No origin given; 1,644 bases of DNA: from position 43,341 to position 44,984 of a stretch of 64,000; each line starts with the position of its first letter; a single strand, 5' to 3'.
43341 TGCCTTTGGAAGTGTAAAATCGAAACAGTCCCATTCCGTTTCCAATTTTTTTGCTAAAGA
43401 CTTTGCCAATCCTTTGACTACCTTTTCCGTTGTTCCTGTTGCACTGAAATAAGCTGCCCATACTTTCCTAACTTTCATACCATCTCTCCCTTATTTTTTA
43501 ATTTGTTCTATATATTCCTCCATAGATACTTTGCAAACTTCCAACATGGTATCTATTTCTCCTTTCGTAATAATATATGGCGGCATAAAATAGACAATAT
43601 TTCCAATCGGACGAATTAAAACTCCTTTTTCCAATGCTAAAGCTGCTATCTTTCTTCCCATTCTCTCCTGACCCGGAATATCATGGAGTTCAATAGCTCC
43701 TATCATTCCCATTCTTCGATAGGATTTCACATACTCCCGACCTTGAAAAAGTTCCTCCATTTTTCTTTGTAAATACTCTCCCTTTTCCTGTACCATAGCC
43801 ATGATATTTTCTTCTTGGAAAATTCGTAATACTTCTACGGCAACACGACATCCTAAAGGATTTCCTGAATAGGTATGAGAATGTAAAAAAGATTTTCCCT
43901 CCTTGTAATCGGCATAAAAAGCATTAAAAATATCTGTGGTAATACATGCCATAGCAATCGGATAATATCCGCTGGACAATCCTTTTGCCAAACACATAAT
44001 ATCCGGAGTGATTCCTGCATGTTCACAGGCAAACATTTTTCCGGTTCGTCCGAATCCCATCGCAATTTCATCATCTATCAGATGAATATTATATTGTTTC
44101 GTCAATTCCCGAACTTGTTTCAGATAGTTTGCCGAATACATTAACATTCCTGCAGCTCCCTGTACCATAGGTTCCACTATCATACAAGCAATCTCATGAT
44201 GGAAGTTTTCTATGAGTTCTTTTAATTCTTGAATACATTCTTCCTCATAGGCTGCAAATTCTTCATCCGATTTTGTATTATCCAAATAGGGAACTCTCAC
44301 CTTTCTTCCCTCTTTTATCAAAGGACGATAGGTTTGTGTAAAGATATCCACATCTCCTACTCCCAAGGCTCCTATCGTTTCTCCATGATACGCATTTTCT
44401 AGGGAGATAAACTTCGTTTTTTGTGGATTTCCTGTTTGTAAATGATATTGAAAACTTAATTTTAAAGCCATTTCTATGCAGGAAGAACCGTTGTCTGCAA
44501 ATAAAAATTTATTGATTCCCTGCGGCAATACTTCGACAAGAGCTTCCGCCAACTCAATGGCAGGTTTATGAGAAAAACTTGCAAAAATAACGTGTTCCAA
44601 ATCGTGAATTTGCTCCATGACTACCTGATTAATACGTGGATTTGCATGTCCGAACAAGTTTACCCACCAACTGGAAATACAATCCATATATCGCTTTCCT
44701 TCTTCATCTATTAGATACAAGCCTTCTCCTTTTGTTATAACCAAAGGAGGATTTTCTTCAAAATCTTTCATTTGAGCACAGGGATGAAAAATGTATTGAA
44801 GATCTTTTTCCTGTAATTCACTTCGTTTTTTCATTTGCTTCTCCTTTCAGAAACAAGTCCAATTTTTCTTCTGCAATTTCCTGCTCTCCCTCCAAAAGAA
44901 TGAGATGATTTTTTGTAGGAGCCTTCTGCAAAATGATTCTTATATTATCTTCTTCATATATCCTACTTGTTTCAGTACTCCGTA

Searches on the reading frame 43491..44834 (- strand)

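Call 7: search_protein_families(library=ncbifam, proteins=[window:43491-44834:-])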
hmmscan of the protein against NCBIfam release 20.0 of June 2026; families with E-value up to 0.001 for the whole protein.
window:43491-44834:- (447 aa): 69 families (the best 25 are shown)
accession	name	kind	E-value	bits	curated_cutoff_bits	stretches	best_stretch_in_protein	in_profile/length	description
TIGR00508.1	bioA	equivalog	8.5e-168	558.3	405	1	15-437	1-417/419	adenosylmethionine--8-amino-7-oxononanoate transaminase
NF005443.0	PRK07030.1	equivalog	2.3e-161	537.3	729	1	2-437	2-443/451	adenosylmethionine--8-amino-7-oxononanoate transaminase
NF004624.0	PRK05964.1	equivalog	9.1e-153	508.8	494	1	4-437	3-421/427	adenosylmethionine--8-amino-7-oxononanoate transaminase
NF005940.0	PRK07986.1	equivalog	4.7e-100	335.1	625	1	10-437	8-420/429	adenosylmethionine--8-amino-7-oxononanoate transaminase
NF004767.0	PRK06105.1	subfamily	5.9e-99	331.7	517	1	3-445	4-454/460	aminotransferase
NF005683.0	PRK07481.1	subfamily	7.5e-96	321.8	575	1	6-441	5-450/453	hypothetical protein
NF005682.0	PRK07480.1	subfamily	6.5e-94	315.2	510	1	3-446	9-457/459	aminotransferase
NF005102.0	PRK06541.1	equivalog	4e-88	295.9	574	1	3-440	8-455/460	aspartate aminotransferase family protein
NF005685.0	PRK07483.1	equivalog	2.2e-87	293.7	485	1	30-445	13-442/444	aspartate aminotransferase family protein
NF005447.0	PRK07036.1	equivalog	5.4e-87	292.4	618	1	4-445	10-459/468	aminotransferase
NF052567.1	OmAmTferAptACaul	equivalog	1.2e-86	291.1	500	1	15-438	5-428/431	omega-aminotransferase AptA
NF005812.0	PRK07678.1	subfamily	2.6e-86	290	488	1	2-440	5-449/451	aminotransferase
NF005684.0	PRK07482.1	subfamily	8.8e-80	268.5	687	1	2-445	3-459/464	hypothetical protein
NF005993.0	PRK08117.1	subfamily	1.2e-79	267.9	574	1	26-441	22-430/433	aspartate aminotransferase family protein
NF005375.0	PRK06917.1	equivalog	1.3e-78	264.8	535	1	31-444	16-442/448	aspartate aminotransferase family protein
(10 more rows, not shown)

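Call 8: search_protein_families(library=pfam, proteins=[window:43491-44834:-])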
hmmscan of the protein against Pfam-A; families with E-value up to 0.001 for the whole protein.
window:43491-44834:- (447 aa): 1 family
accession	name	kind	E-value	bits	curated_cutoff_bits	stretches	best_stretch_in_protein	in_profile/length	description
PF00202.27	Aminotran_3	-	7.6e-110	367.8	30.5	1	27-433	7-398/403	Aminotransferase class-III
